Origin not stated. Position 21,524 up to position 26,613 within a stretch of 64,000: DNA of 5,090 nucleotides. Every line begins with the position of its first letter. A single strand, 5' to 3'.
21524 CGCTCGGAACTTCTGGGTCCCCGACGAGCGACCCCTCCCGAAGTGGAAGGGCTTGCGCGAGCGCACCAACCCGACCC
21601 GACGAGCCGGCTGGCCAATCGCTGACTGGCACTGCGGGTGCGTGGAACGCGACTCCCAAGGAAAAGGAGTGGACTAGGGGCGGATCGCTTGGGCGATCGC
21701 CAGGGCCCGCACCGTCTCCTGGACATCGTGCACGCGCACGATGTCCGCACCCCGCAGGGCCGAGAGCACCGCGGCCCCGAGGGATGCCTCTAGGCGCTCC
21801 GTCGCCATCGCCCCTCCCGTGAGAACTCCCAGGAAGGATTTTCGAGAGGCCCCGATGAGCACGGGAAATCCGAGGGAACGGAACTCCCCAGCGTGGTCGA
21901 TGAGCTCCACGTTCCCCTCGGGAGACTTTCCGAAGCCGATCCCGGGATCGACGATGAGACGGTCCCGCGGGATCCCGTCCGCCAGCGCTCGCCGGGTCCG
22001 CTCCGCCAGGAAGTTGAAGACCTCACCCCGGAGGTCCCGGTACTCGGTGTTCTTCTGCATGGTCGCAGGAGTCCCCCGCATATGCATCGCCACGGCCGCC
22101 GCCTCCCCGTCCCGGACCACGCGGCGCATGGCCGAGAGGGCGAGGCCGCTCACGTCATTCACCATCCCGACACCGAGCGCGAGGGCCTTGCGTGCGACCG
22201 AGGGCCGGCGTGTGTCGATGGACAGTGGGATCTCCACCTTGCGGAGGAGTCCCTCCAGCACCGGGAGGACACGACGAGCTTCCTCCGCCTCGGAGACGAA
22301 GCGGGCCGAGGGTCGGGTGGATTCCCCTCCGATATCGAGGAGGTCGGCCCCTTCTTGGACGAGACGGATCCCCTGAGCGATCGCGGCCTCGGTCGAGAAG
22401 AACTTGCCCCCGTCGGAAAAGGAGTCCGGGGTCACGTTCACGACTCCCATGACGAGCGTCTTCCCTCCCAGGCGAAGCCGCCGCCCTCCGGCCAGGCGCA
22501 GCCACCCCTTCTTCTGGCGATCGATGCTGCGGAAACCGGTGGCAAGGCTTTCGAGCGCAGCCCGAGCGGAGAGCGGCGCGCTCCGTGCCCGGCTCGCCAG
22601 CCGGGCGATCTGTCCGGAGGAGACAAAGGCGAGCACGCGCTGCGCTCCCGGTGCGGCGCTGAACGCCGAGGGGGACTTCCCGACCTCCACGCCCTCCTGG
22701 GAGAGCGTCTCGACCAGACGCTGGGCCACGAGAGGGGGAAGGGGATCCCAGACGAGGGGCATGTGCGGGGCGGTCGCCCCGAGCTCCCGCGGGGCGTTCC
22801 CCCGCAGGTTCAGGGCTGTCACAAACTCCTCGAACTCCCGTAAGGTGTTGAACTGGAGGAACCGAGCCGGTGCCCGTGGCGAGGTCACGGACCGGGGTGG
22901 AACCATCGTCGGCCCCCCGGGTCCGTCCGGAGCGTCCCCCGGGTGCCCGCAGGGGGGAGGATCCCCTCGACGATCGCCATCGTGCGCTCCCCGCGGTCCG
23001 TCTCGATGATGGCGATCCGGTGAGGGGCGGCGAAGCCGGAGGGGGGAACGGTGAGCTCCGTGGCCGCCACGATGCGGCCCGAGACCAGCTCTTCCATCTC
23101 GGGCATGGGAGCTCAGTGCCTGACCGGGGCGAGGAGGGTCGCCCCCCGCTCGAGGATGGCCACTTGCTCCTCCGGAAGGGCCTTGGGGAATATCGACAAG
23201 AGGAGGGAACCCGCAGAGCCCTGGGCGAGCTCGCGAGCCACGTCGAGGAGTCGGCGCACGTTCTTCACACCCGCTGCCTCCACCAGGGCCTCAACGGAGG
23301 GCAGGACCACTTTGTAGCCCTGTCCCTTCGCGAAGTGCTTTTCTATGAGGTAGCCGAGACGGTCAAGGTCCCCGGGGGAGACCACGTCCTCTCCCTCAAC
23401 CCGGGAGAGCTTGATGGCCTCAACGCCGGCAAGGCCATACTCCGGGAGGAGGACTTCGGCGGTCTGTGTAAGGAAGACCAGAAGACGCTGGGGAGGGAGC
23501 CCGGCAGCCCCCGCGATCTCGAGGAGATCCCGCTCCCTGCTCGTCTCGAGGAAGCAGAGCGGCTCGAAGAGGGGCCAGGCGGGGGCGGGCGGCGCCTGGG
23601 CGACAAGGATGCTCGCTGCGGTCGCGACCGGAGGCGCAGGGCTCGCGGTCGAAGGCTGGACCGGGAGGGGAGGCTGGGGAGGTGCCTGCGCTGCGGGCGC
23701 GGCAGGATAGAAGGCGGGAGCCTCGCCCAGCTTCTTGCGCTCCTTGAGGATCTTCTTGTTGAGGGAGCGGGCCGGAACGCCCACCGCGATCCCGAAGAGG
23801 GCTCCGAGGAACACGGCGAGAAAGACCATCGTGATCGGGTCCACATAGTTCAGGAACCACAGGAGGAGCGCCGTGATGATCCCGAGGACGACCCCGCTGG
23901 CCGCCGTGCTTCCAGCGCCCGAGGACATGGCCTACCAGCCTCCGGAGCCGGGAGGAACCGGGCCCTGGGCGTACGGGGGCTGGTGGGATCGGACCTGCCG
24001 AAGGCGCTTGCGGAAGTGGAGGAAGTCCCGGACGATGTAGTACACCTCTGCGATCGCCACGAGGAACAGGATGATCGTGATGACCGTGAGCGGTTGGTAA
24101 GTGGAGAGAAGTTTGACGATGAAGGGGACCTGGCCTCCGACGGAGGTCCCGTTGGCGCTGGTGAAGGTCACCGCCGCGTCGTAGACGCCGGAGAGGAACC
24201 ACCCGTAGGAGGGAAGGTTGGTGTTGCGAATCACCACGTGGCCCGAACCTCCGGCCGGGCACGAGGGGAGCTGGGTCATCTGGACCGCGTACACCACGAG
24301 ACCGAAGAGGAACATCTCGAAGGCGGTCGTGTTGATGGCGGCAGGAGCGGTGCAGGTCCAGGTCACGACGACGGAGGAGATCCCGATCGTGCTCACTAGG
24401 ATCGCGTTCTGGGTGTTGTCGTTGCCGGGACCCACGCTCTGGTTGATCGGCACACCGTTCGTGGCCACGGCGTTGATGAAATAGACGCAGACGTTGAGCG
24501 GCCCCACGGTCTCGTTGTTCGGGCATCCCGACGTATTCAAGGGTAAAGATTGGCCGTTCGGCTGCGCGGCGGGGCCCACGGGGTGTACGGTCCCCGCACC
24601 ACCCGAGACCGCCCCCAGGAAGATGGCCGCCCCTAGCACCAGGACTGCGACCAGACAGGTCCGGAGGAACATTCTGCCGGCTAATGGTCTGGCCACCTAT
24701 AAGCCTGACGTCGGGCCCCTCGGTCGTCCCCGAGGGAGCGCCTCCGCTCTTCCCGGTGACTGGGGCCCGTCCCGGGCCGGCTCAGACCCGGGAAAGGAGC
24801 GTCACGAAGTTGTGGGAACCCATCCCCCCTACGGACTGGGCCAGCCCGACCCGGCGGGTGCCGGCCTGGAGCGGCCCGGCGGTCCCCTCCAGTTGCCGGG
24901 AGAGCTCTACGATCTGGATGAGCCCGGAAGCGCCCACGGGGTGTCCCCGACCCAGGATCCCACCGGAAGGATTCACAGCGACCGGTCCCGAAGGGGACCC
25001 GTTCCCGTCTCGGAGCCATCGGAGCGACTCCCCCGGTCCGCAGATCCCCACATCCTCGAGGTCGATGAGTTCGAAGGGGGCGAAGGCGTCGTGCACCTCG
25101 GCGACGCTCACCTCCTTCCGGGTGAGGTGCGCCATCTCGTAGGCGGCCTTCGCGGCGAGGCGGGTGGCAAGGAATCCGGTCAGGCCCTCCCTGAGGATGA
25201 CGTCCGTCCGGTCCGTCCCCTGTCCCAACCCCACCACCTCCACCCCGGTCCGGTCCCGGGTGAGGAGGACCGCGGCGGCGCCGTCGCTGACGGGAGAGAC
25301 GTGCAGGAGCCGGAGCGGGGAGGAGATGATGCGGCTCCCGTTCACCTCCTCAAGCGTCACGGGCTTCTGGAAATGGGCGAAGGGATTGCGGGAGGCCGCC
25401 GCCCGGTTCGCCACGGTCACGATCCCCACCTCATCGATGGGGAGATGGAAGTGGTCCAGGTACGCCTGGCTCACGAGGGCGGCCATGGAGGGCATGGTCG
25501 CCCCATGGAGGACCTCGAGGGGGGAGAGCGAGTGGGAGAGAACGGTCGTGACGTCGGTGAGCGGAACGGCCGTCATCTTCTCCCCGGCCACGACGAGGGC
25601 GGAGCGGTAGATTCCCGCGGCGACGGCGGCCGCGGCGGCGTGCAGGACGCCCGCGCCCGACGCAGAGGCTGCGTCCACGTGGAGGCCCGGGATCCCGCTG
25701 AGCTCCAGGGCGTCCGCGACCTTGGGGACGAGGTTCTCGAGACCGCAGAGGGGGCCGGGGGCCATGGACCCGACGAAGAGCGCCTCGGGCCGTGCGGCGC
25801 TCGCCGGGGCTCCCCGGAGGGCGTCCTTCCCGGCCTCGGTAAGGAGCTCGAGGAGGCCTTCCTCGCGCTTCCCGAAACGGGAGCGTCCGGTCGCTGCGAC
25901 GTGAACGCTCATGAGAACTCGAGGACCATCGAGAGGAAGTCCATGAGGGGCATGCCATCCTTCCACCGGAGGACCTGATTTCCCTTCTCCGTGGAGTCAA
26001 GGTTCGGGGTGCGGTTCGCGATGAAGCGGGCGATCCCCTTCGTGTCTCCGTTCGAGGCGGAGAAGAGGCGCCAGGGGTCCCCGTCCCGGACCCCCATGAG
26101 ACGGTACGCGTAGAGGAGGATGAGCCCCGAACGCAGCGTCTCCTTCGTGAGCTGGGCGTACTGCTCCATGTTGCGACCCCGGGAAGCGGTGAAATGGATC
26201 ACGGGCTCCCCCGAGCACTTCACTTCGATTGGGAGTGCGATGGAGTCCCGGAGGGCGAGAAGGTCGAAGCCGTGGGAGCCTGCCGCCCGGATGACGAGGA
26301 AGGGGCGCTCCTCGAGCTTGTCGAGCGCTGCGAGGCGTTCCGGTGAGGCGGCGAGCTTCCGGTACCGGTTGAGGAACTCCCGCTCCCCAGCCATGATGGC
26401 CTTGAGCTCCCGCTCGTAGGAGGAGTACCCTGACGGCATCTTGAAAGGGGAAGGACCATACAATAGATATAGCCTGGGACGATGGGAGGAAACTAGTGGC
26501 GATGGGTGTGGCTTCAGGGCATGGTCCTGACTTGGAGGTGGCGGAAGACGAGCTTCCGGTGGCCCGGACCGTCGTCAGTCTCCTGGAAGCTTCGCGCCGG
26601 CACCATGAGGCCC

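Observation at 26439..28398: Unknown wHTH-P-loop ATPase plus zinc-ribbon gene pair, divergently co-promoted with the Hjc resolvase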

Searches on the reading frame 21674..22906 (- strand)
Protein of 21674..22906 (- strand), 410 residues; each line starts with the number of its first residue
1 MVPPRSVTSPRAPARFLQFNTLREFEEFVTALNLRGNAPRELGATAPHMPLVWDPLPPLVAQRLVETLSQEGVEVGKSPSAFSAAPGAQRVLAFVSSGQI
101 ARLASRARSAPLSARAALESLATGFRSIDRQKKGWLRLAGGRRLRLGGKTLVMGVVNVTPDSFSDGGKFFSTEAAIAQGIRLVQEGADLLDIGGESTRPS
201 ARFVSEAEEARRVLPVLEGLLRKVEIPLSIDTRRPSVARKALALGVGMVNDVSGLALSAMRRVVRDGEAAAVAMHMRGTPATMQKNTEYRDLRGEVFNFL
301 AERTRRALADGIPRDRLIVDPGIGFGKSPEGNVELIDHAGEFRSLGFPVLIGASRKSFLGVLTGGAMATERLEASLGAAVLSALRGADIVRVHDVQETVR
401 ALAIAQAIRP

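Call 69: search_protein_families(library=pfam, proteins=[window:21674-22906:-], max_evalue=0.001)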
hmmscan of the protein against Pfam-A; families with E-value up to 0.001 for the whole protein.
window:21674-22906:- (410 aa): 1 family
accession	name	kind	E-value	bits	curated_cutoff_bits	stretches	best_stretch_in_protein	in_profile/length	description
PF00809.28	Pterin_bind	-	1.7e-77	260.8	25.5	1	153-393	1-244/244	Pterin binding enzyme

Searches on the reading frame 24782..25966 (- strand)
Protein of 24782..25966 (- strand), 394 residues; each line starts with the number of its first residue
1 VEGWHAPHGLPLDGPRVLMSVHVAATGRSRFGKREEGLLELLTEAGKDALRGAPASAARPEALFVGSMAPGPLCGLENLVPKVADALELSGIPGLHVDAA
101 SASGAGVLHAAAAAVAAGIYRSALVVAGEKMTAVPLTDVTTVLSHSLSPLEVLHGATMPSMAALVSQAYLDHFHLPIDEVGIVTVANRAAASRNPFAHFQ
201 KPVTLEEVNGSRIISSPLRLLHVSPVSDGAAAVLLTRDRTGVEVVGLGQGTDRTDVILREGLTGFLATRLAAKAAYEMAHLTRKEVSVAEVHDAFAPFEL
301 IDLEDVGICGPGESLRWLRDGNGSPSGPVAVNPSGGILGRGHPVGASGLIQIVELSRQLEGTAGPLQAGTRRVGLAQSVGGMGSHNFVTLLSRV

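Call 3: search_protein_families(library=pfam, proteins=[window:24782-25966:-], max_evalue=1)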
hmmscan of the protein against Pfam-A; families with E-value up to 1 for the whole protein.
window:24782-25966:- (394 aa): 4 families
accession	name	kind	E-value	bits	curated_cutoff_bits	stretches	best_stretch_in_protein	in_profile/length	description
PF22691.2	Thiolase_C_1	-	2.1e-37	128.5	28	1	248-393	1-144/144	Thiolase C-terminal domain-like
PF00108.29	Thiolase_N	-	4.9e-16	59.3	26.4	1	21-237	1-258/260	Thiolase, N-terminal domain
PF02803.24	Thiolase_C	-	1.7e-08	34.5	27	1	270-364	26-102/123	Thiolase, C-terminal domain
PF08545.16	ACP_syn_III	-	6.1e-05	23.3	24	1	97-134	3-41/80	3-Oxoacyl-[acyl-carrier-protein (ACP)] synthase III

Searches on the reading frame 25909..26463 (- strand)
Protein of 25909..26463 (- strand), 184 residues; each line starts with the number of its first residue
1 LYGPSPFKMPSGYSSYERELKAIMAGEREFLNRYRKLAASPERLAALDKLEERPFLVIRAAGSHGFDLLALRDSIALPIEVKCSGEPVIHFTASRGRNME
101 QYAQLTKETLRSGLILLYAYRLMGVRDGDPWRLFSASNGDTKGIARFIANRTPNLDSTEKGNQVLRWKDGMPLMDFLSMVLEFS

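Call 3: search_protein_families(library=pfam, proteins=[window:25909-26463:-], max_evalue=1)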
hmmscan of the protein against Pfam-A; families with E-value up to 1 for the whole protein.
window:25909-26463:- (184 aa): 1 family
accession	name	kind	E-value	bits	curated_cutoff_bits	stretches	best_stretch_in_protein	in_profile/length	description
PF01870.24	Hjc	-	5.1e-08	33.2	21.1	1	28-136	14-91/93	Archaeal holliday junction resolvase (hjc)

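Call 4: search_protein_families(library=ncbifam, proteins=[window:25909-26463:-], max_evalue=1)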
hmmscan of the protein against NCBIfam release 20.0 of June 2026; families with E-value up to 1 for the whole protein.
window:25909-26463:- (184 aa): 1 family
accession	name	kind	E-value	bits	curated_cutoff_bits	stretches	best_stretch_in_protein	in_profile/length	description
NF040854.1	Hol_resolv_Hjc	equivalog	0.00055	19.7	70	1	47-104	13-75/134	Holliday junction resolvase Hjc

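Call 21: search_protein_families(library=padloc, proteins=[window:25909-26463:-], max_evalue=1)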
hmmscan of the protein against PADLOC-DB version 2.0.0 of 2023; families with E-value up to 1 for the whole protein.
window:25909-26463:- (184 aa): 0 families

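Call 22: search_protein_families(library=phrogs, proteins=[window:25909-26463:-], max_evalue=1)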
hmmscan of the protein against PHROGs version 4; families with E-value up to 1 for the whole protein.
window:25909-26463:- (184 aa): 1 family
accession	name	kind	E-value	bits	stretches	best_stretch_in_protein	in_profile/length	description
phrog_6591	-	DNA, RNA and nucleotide metabolism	0.011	16.5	1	46-116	14-89/124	Holliday junction resolvase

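Call 63: search_solved_structures(query=window:25912-26439:-, max_evalue=1, show_alignments=3)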
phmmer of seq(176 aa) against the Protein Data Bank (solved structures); distinct sequences matched with E-value up to 1: 1.
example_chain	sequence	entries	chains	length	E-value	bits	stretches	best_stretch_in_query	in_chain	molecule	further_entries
1gef_A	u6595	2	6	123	0.077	15.9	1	26-83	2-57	HOLLIDAY JUNCTION RESOLVASE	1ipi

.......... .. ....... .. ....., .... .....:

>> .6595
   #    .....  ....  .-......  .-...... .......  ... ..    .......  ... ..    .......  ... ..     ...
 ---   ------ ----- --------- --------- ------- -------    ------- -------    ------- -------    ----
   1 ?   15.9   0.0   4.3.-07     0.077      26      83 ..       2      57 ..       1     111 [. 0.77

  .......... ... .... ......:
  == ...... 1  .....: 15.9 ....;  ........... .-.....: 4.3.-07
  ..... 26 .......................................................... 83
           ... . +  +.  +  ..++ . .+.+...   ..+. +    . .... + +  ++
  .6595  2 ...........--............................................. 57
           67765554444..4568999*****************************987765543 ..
